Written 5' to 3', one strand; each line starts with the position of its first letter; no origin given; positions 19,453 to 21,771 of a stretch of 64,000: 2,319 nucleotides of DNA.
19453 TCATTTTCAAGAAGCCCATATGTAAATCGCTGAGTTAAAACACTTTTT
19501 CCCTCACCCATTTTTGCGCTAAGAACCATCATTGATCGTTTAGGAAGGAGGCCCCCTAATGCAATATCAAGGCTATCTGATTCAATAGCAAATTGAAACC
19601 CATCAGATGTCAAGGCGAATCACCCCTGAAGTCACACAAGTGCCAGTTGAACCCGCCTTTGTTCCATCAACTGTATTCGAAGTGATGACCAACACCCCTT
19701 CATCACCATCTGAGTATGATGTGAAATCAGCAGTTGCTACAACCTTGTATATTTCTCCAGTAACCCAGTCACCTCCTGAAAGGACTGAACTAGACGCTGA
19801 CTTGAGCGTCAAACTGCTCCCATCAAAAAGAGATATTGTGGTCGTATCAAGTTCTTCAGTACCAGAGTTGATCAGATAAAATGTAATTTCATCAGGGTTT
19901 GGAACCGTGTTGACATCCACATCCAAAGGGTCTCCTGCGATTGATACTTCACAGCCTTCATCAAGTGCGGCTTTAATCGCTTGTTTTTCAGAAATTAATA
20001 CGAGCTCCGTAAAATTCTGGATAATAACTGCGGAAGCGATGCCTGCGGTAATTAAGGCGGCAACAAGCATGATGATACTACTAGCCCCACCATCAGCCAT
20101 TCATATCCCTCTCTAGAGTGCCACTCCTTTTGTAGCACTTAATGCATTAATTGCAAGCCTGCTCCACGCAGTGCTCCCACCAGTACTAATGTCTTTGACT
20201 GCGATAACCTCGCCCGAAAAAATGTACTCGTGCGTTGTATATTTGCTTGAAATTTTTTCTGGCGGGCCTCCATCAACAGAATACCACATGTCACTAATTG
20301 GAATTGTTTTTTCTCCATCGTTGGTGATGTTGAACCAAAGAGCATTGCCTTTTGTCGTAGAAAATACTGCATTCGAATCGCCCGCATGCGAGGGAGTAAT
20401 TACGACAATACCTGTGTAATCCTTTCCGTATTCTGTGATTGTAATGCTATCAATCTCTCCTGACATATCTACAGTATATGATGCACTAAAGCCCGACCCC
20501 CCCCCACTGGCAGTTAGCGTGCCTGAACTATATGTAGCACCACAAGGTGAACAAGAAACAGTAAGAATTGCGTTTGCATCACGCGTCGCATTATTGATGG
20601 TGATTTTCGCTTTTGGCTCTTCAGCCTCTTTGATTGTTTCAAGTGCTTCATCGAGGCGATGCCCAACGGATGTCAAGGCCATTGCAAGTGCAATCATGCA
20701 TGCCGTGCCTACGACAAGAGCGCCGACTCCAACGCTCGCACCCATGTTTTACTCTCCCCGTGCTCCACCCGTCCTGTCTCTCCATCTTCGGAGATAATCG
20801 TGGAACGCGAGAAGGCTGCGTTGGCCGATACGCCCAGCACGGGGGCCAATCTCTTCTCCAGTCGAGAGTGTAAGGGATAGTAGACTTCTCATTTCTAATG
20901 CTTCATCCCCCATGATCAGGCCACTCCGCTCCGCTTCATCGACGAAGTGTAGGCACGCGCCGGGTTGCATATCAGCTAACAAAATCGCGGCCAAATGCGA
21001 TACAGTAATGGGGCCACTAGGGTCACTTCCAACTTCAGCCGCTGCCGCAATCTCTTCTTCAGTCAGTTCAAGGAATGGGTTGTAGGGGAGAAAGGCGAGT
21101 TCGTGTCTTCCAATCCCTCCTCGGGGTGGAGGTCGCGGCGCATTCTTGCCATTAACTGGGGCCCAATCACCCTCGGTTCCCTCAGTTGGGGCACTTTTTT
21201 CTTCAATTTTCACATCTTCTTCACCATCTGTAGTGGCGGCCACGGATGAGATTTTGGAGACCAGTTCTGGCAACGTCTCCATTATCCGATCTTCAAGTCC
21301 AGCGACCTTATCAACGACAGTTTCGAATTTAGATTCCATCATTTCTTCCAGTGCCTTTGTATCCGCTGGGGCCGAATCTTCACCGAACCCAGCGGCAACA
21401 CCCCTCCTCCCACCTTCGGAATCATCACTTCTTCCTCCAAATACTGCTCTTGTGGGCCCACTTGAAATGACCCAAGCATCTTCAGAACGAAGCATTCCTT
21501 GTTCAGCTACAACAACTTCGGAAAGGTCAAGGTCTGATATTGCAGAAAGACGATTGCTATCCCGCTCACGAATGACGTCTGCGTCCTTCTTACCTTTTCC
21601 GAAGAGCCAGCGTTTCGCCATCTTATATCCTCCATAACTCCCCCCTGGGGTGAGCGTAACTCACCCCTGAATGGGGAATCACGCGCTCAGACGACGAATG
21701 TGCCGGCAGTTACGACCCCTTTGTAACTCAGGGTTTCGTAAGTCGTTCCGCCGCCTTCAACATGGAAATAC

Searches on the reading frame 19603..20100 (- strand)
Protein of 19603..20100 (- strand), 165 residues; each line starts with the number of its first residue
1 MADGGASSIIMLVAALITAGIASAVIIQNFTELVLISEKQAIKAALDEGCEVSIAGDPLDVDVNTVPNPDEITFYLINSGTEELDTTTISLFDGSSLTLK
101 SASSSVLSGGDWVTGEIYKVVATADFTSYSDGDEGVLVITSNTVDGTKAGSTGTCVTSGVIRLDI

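Call 8: search_protein_families(library=pfam, proteins=[window:19603-20100:-], max_evalue=0.01)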
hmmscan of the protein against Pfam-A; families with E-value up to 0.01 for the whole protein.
window:19603-20100:- (165 aa): 1 family
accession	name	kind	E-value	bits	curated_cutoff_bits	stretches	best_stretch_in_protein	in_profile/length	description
PF01917.21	Arch_flagellin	-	1.7e-05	25.7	29.5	1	4-141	3-152/162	Archaebacterial flagellin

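Call 56: search_protein_families(library=ncbifam, proteins=[window:19603-20100:-], max_evalue=1)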
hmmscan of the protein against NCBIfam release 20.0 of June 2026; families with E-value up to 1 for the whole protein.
window:19603-20100:- (165 aa): 2 families
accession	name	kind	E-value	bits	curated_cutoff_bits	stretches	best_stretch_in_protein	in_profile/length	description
NF052591.1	ArlG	equivalog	2.7e-09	37.2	110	1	1-142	1-141/148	archaellum stator protein ArlG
NF052590.1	ArlF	equivalog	0.003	17.7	110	1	6-143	7-136/137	archaellum stator protein ArlF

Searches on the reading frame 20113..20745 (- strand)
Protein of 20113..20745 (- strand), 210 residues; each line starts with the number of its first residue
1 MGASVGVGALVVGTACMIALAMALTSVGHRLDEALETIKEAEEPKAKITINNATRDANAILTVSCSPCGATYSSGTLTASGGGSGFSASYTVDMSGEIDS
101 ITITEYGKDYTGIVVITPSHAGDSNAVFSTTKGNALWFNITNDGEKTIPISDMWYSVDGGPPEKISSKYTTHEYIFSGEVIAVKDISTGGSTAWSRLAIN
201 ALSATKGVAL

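Call 8: search_protein_families(library=pfam, proteins=[window:20113-20745:-], max_evalue=0.01)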
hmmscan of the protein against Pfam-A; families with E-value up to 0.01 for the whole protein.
window:20113-20745:- (210 aa): 0 families

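Call 56: search_protein_families(library=ncbifam, proteins=[window:20113-20745:-], max_evalue=1)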
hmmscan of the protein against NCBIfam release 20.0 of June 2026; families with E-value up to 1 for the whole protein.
window:20113-20745:- (210 aa): 1 family
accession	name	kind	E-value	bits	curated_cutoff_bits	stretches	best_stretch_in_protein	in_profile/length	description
NF052590.1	ArlF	equivalog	0.0081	16.3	110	0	1-69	1-75/137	archaellum stator protein ArlF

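Call 57: search_protein_families(library=pfam, proteins=[window:20113-20745:-], max_evalue=1)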
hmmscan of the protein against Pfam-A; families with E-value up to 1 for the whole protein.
window:20113-20745:- (210 aa): 1 family
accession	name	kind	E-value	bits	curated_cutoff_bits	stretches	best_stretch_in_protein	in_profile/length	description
PF12068.14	PH_RBD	-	0.11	12.4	22.4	1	46-142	32-123/149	Rab-binding domain (RBD)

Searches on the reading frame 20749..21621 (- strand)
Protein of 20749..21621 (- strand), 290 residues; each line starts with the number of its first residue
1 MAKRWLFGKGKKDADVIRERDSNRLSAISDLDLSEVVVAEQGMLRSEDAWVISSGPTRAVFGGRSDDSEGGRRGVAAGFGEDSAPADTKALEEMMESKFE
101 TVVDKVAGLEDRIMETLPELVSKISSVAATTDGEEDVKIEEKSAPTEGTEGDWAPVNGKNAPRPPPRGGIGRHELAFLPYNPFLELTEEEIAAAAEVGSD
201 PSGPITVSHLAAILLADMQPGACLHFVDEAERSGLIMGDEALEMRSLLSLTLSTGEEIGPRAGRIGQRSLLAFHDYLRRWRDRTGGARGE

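Call 8: search_protein_families(library=pfam, proteins=[window:20749-21621:-], max_evalue=0.01)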
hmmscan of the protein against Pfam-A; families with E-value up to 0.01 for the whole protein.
window:20749-21621:- (290 aa): 0 families

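Call 56: search_protein_families(library=ncbifam, proteins=[window:20749-21621:-], max_evalue=1)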
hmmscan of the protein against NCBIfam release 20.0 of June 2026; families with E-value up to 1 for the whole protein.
window:20749-21621:- (290 aa): 0 families

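Call 57: search_protein_families(library=pfam, proteins=[window:20749-21621:-], max_evalue=1)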
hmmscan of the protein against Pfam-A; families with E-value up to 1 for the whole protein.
window:20749-21621:- (290 aa): 0 families

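Call 66: find_related_loci(query=A6, collection=metagenome_contigs, flank=10000)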
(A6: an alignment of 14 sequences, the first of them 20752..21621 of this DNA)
Query A6 (290 aa) in metagenome_contigs; peptide patterns used: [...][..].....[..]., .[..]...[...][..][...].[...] (x = any residue, [..] = any of these).
600 stretches matched a pattern (row limit reached: there are more); 377 encode a relative of the query (tblastn E <= 1e-3); the best 80 are kept; 80 distinct loci.
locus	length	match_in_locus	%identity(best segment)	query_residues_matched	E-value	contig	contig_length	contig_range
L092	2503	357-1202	29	5-290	2e-20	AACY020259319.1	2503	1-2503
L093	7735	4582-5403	29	5-284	6e-20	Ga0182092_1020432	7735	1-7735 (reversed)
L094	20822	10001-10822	29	5-284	7e-20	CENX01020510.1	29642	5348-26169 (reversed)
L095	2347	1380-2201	29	5-284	6e-20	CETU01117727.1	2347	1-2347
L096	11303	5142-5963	29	5-284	8e-20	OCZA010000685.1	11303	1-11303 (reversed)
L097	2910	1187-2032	28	5-290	9e-20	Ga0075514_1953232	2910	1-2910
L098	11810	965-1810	28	5-290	1e-19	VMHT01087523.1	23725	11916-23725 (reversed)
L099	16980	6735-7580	28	5-290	1e-19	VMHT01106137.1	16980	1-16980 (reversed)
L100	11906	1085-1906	29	5-284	2e-19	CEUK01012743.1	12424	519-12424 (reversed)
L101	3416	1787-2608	28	5-284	1e-19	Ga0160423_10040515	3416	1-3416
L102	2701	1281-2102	28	5-284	2e-19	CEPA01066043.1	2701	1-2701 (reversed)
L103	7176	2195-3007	27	5-290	4e-19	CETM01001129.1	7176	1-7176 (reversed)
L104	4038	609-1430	28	5-284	4e-19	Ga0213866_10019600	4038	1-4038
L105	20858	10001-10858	28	1-290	7e-19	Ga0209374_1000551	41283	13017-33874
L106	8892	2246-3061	29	5-283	7e-19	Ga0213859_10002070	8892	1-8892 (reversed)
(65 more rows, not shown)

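Call 88: search_protein_families(library=padloc, proteins=[window:20752-21621:-], max_evalue=0.1)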
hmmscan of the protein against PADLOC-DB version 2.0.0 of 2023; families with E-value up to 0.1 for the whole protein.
window:20752-21621:- (290 aa): 0 families
